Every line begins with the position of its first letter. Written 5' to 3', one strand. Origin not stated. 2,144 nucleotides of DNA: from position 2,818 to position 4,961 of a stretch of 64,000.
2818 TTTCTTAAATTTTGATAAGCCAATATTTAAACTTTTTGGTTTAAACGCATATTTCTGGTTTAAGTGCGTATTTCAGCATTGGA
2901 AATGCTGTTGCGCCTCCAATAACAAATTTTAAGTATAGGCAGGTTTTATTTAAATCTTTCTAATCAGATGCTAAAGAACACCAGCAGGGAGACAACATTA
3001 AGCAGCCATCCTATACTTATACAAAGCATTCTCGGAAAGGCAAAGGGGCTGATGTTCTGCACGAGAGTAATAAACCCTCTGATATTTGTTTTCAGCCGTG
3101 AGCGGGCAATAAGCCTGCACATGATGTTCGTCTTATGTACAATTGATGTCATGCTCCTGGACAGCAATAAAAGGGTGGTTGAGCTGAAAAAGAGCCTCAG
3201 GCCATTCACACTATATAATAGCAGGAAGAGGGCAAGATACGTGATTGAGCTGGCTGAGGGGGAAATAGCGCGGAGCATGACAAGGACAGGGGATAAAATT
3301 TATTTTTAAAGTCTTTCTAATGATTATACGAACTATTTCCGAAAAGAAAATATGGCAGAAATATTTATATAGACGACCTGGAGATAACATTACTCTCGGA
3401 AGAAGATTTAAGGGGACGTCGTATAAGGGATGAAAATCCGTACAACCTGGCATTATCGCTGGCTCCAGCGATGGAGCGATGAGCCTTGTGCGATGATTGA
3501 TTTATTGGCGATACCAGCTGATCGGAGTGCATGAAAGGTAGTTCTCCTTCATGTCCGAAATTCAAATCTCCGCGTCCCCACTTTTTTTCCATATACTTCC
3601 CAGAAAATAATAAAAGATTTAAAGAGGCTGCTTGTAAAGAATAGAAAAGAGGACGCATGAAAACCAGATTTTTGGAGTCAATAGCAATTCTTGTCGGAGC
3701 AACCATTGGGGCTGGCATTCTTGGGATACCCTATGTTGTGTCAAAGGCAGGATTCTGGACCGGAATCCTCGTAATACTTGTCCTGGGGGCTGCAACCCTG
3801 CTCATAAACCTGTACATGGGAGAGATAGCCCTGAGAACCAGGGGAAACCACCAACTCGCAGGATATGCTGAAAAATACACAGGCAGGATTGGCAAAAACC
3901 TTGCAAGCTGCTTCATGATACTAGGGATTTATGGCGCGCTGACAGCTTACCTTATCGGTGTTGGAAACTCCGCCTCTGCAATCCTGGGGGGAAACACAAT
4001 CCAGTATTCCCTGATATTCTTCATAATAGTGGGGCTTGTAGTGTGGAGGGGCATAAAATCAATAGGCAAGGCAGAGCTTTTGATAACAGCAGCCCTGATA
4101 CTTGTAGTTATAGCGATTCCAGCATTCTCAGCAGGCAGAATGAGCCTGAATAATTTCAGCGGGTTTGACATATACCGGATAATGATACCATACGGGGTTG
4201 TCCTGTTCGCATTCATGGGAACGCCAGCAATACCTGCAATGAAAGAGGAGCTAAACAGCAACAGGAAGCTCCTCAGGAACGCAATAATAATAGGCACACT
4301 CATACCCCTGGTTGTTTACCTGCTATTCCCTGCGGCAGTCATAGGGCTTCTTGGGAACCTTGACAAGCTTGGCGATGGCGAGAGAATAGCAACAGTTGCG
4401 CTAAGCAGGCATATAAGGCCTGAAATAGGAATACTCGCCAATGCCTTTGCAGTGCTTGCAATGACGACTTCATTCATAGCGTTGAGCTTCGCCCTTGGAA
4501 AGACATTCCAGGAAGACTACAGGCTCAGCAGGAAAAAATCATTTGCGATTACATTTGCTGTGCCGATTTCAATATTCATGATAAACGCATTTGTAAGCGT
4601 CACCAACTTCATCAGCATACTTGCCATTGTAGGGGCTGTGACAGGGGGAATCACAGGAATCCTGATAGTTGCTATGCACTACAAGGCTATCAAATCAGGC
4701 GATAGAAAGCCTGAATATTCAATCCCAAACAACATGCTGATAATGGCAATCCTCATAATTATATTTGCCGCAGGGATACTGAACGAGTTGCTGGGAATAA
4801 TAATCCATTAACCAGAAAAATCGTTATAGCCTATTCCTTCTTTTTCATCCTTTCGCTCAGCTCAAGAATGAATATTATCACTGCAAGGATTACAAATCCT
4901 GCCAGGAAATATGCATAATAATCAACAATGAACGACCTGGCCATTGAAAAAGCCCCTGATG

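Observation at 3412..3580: Candidate tRNA-Trp(CCA) whose cloverleaf closes only after removing introns at canonical and non-canonical positions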

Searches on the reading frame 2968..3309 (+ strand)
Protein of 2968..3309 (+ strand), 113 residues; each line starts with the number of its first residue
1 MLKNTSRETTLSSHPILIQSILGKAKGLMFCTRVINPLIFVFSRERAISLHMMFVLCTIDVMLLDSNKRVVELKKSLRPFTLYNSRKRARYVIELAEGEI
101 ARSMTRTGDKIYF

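Call 56: find_homologous_proteins(query=window:2968-3309:+, max_evalue=0.00001)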
Query window:2968-3309:+ (113 aa): 16 proteins with E <= 0.00001 among 33 candidates.
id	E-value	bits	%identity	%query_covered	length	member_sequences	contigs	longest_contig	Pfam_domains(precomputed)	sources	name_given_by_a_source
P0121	9.5e-66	236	100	100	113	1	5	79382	PF02643.21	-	-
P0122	1.1e-23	101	49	100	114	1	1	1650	PF02643.21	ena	-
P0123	1.0e-22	98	44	96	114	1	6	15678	PF02643.21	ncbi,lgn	ncbi:MAG: DUF192 domain-containing protein [Candidatus Woesearchaeota archaeon]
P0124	5.5e-21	92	46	96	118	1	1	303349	PF02643.21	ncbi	-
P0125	2.2e-20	91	46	99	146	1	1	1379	PF02643.21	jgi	jgi:uncharacterized protein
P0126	3.6e-19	87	45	98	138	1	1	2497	PF02643.21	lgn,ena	-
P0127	6.6e-19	86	42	99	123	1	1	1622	PF02643.21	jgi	jgi:uncharacterized protein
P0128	1.8e-16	78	38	100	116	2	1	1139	PF02643.21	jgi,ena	jgi:hypothetical protein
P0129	9.6e-16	76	40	100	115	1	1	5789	PF02643.21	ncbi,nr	ncbi:DUF192 domain-containing protein [Candidatus Woesearchaeota archaeon]|nr:DUF192 domain-containi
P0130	1.3e-14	72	40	100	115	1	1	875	PF02643.21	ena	-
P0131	6.8e-9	54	33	81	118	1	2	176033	PF02643.21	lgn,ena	-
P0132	4.8e-8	51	48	80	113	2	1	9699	PF02643.21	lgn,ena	-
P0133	8.6e-8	50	37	86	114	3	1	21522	PF02643.21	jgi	-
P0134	8.0e-7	47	45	74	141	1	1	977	PF02643.21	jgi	jgi:uncharacterized membrane protein (UPF0127 family)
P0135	3.7e-6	45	40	78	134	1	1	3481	PF02643.21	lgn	-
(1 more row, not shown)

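Call 57: find_encoding_contigs(protein=P0123, flank=2000, max_places=2)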
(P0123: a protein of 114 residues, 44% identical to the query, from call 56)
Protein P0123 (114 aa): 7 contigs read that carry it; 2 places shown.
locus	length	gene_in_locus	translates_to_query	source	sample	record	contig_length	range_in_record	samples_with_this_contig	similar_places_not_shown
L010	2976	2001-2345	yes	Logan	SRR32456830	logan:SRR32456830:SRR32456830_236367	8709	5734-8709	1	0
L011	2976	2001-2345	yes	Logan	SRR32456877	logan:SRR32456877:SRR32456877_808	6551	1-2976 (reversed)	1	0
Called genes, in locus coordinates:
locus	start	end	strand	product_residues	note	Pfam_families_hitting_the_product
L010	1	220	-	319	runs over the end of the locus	PF01073:3Beta_HSD, PF01370:Epimerase, PF02558:ApbA (weak), PF02719:Polysacc_synt_2, PF04321:RmlD_sub_bind, PF05368:NmrA (weak), PF13460:NAD_binding_10, PF16363:GDP_Man_Dehyd, +1 more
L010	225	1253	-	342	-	PF01370:Epimerase, PF04321:RmlD_sub_bind (weak), PF01073:3Beta_HSD (weak), PF07993:NAD_binding_4 (faint), PF16363:GDP_Man_Dehyd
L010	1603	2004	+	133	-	-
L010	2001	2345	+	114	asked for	PF02643:DUF192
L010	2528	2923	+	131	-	-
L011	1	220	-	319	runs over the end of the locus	PF01073:3Beta_HSD, PF01370:Epimerase, PF02558:ApbA (weak), PF02719:Polysacc_synt_2, PF04321:RmlD_sub_bind, PF05368:NmrA (weak), PF13460:NAD_binding_10, PF16363:GDP_Man_Dehyd, +1 more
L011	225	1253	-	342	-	PF01370:Epimerase, PF04321:RmlD_sub_bind (weak), PF01073:3Beta_HSD (weak), PF07993:NAD_binding_4 (faint), PF16363:GDP_Man_Dehyd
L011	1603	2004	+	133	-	-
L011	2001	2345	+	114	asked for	PF02643:DUF192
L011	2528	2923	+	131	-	-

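Call 58: find_encoding_contigs(protein=P0124, flank=2000, max_places=1)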
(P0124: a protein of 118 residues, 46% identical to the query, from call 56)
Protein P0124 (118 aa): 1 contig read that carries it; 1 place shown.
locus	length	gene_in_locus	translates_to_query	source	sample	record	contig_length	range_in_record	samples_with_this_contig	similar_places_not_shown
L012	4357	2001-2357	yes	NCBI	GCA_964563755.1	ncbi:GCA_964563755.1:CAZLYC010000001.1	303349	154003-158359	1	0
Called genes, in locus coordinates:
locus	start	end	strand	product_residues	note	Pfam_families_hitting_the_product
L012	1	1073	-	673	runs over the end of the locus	PF14551:MCM_N, PF17207:MCM_OB, PF00493:MCM, PF01078:Mg_chelatase (weak), PF17855:MCM_lid, PF21120:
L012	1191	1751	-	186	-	PF00352:TBP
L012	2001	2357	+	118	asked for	PF02643:DUF192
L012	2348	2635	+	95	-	PF00708:Acylphosphatase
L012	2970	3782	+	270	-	PF01978:TrmB, PF11495:TrmB_EBD_N (weak)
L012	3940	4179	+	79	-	-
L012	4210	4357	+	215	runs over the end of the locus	PF12705:PDDEXK_1 (weak)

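Call 59: find_encoding_contigs(protein=P0129, flank=2000, max_places=1)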
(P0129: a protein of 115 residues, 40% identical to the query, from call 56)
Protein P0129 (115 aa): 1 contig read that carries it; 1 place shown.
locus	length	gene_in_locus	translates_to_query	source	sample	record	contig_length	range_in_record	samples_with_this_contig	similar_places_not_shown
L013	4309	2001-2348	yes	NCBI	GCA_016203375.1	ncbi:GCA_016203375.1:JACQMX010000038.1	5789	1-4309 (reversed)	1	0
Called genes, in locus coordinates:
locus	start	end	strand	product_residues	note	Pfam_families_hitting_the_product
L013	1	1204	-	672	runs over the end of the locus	PF14551:MCM_N, PF17207:MCM_OB, PF00493:MCM, PF01078:Mg_chelatase, PF17855:MCM_lid, PF21120:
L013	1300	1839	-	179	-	PF00352:TBP, PF11858:DUF3378 (faint), PF00352:TBP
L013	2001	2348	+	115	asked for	PF02643:DUF192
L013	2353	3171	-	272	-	PF07934:OGG_N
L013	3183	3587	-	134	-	PF14251:PterinBD-DUF4346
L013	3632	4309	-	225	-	PF13482:RNase_H_2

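Call 60: find_encoding_contigs(protein=P0133, flank=2000, max_places=1)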
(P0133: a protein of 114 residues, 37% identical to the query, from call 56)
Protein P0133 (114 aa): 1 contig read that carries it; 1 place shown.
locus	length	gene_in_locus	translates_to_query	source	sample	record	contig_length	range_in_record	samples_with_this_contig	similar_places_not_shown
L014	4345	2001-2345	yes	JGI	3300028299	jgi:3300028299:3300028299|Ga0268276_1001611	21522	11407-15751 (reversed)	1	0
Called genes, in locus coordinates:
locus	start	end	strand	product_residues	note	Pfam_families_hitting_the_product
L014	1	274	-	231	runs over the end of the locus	PF01255:Prenyltransf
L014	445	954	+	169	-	PF02915:Rubrerythrin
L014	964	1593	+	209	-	PF22175:Ogg-HhH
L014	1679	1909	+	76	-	-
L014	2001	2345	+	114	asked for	PF02643:DUF192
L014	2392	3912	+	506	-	PF07581:Glug (faint)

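Call 62: find_encoding_contigs(protein=P0122, flank=2000, max_places=2)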
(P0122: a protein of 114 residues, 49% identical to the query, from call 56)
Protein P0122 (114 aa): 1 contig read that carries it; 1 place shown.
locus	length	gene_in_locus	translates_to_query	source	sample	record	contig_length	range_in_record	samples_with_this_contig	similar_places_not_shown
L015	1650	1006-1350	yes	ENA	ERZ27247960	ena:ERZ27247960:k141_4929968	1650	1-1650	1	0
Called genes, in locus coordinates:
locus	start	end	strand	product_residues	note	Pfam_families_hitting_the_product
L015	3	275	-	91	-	?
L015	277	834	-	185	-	PF00352:TBP, PF11858:DUF3378 (faint), PF00352:TBP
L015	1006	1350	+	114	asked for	PF02643:DUF192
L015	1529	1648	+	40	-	?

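Call 63: find_encoding_contigs(protein=P0126, flank=2000, max_places=2)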
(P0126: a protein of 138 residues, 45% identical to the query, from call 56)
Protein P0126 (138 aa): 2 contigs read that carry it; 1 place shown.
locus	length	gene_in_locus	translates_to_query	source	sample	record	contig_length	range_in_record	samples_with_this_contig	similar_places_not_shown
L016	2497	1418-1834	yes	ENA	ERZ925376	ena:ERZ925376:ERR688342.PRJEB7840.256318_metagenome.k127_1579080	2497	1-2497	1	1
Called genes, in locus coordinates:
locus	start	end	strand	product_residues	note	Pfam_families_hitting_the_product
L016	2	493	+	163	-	?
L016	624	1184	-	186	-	PF00352:TBP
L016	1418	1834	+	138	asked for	PF02643:DUF192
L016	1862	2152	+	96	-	PF00708:Acylphosphatase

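Call 64: find_encoding_contigs(protein=P0125, flank=2000, max_places=2)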
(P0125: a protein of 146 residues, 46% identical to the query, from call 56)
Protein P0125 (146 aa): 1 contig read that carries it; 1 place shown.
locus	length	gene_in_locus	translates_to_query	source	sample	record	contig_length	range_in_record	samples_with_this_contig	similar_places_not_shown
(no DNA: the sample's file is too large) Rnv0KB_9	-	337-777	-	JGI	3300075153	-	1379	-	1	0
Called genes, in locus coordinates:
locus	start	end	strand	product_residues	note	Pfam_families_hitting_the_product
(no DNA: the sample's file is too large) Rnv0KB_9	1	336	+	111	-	?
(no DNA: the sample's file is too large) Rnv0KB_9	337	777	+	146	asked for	PF02643:DUF192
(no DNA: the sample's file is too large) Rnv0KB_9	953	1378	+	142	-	?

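Call 65: find_encoding_contigs(protein=P0127, flank=2000, max_places=2)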
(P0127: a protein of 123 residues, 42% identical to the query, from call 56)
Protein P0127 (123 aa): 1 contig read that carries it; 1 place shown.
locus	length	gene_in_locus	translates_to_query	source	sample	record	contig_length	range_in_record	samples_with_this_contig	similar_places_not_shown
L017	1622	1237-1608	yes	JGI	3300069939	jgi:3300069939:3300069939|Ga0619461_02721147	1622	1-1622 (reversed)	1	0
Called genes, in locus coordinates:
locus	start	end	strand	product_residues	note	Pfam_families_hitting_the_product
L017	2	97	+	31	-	?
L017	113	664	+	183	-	-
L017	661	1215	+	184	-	-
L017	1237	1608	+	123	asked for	PF02643:DUF192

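Call 68: find_encoding_contigs(protein=P0132, flank=2500, max_places=2)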
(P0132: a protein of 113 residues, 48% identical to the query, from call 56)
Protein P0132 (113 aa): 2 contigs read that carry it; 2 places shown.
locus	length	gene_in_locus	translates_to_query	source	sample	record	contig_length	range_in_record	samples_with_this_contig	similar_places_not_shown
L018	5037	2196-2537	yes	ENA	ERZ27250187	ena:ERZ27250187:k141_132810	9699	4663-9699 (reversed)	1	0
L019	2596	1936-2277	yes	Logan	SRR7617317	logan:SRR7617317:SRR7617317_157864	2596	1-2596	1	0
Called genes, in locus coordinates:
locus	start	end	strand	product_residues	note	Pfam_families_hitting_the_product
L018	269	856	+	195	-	PF01966:HD (weak)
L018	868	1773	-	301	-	-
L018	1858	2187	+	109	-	-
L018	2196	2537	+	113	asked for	PF02643:DUF192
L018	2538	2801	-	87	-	PF00132:Hexapep, PF14602:Hexapep_2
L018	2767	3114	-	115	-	-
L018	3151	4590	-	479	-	PF00587:tRNA-synt_2b, PF03129:HGTP_anticodon, PF09180:ProRS-C_1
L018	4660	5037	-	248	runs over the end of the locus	-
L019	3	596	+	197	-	?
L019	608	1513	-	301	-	-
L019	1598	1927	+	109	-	-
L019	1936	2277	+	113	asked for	PF02643:DUF192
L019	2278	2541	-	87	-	PF00132:Hexapep, PF14602:Hexapep_2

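Call 69: find_encoding_contigs(protein=P0131, flank=2500, max_places=2)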
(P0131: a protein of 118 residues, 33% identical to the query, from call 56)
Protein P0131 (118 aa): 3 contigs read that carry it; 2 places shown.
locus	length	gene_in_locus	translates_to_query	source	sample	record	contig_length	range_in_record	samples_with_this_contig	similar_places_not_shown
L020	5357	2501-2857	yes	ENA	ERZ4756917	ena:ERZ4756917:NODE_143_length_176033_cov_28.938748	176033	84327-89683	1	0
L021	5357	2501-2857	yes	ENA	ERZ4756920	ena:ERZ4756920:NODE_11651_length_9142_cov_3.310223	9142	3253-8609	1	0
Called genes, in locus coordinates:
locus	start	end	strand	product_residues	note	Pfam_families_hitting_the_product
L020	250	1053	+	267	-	PF02540:NAD_synthase, PF06508:QueC (faint)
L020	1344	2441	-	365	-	PF01699:Na_Ca_ex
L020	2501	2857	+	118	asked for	PF02643:DUF192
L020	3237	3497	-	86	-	PF13366:PDDEXK_3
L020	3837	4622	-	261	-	PF06560:GPI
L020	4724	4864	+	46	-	PF23451:Zn_ribbon_PaaD (faint)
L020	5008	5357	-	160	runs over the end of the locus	PF07790:Pilin_N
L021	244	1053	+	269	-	PF02540:NAD_synthase, PF06508:QueC (faint)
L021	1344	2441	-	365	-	PF01699:Na_Ca_ex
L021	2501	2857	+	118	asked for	PF02643:DUF192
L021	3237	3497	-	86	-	PF13366:PDDEXK_3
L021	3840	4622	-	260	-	PF06560:GPI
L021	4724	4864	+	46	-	PF23451:Zn_ribbon_PaaD (faint)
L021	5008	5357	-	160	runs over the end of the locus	PF07790:Pilin_N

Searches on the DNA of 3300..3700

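Call 4: search_rna_families(source=window, start=3300, end=3700, threshold=evalue, max_evalue=10, show_alignments=5)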
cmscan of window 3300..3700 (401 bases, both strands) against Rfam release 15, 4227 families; matches with E-value up to 10: 6.
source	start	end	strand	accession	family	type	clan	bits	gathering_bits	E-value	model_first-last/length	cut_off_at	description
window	3315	3347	+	RF01605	plasmodium_snoR30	Gene; snRNA; snoRNA; CD-box;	-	17.8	43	5.4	1-74/74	no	small nucleolar RNA snoR30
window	3353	3403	+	RF02403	Afu_328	Gene; snRNA; snoRNA; CD-box;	-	16.7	70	4.7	35-73/73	no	A. fumigatus snoRNA Afu_328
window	3578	3621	-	RF04064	MIR5267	Gene; miRNA;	-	16.2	87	6.4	1-81/81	no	MIR5267 microRNA precursor family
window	3491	3524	+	RF00240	RNA-OUT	Gene; antisense;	-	14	41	9.9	18-50/70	no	RNA-OUT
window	3488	3532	+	RF01611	ceN108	Gene; snRNA; snoRNA; CD-box;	-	13.8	50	5.6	1-70/70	no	Caenorhabditis snoRNA ceN108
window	3581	3700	+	RF01402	STnc150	Gene; sRNA;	-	13.6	60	1.2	1-129/267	3'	STnc150 Hfq binding RNA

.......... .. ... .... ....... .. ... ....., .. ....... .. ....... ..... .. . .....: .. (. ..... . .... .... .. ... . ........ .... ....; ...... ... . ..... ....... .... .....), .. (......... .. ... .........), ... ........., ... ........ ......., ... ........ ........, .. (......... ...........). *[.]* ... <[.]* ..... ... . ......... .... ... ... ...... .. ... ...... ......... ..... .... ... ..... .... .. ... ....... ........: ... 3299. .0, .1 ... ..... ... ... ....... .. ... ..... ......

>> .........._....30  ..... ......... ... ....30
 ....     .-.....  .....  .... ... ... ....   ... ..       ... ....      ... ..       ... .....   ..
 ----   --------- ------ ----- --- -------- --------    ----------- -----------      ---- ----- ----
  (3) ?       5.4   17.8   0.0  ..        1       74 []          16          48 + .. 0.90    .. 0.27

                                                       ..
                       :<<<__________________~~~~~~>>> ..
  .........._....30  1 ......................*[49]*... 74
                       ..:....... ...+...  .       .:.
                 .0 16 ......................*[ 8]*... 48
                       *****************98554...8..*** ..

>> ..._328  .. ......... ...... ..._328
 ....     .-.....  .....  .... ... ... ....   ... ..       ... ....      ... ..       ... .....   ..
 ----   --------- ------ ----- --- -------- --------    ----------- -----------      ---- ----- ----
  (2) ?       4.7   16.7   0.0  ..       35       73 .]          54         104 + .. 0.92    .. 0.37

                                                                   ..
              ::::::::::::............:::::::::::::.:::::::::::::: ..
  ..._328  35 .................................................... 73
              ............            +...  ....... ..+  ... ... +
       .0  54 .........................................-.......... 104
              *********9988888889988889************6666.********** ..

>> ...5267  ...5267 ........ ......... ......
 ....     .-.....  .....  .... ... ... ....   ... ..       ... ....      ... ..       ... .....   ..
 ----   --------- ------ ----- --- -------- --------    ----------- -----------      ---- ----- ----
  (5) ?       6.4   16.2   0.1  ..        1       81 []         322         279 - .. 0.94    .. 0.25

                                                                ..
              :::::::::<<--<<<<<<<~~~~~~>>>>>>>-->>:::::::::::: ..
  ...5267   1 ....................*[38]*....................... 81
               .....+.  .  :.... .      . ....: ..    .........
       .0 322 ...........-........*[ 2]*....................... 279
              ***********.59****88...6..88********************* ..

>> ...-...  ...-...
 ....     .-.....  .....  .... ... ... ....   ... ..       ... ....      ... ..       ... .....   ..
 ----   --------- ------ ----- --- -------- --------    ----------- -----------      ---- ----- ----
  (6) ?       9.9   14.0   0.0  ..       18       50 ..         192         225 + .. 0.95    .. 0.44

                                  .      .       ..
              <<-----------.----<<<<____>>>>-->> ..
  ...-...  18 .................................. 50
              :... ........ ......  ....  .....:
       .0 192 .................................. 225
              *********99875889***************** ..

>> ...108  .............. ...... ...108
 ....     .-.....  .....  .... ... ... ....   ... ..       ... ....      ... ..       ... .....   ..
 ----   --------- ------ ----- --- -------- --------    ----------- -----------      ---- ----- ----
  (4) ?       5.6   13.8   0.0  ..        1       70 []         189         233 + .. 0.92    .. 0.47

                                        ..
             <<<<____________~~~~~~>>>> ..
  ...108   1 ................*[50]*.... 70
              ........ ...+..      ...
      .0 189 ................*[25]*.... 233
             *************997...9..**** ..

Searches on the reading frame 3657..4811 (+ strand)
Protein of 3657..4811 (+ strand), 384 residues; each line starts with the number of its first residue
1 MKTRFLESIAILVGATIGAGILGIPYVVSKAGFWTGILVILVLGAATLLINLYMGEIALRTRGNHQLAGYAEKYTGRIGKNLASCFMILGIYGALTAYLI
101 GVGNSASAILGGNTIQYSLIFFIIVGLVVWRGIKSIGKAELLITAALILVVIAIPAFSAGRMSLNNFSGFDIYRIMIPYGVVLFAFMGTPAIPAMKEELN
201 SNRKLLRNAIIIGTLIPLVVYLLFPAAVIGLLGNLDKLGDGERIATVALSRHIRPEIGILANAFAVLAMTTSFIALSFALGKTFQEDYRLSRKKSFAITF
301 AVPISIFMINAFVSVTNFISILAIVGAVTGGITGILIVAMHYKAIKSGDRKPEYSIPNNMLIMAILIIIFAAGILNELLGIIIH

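Call 8: find_encoding_contigs(protein=window:3657-4811:+, flank=3000, max_places=6)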
Protein window:3657-4811:+ (384 aa): 5 contigs read that carry it; 5 places shown.
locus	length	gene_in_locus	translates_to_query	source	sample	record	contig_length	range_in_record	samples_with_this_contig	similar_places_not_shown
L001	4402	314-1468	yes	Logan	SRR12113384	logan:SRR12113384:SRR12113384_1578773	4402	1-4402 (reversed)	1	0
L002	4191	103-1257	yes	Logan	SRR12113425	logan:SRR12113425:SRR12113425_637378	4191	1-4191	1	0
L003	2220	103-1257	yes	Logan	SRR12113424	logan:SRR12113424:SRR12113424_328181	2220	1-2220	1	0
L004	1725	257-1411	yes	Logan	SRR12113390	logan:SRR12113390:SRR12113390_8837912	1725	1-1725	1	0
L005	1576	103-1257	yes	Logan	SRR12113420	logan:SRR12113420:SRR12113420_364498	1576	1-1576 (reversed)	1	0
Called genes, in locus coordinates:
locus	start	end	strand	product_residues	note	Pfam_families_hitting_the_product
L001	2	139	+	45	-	?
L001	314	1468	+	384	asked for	PF01490:Aa_trans, PF03222:Trp_Tyr_perm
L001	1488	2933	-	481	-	-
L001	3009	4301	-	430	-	-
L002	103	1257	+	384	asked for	PF01490:Aa_trans, PF03222:Trp_Tyr_perm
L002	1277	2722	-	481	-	-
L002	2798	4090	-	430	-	-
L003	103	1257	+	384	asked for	PF01490:Aa_trans, PF03222:Trp_Tyr_perm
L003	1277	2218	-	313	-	?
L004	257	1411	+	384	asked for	PF01490:Aa_trans, PF03222:Trp_Tyr_perm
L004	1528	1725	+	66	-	?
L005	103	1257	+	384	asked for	PF01490:Aa_trans, PF03222:Trp_Tyr_perm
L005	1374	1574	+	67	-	?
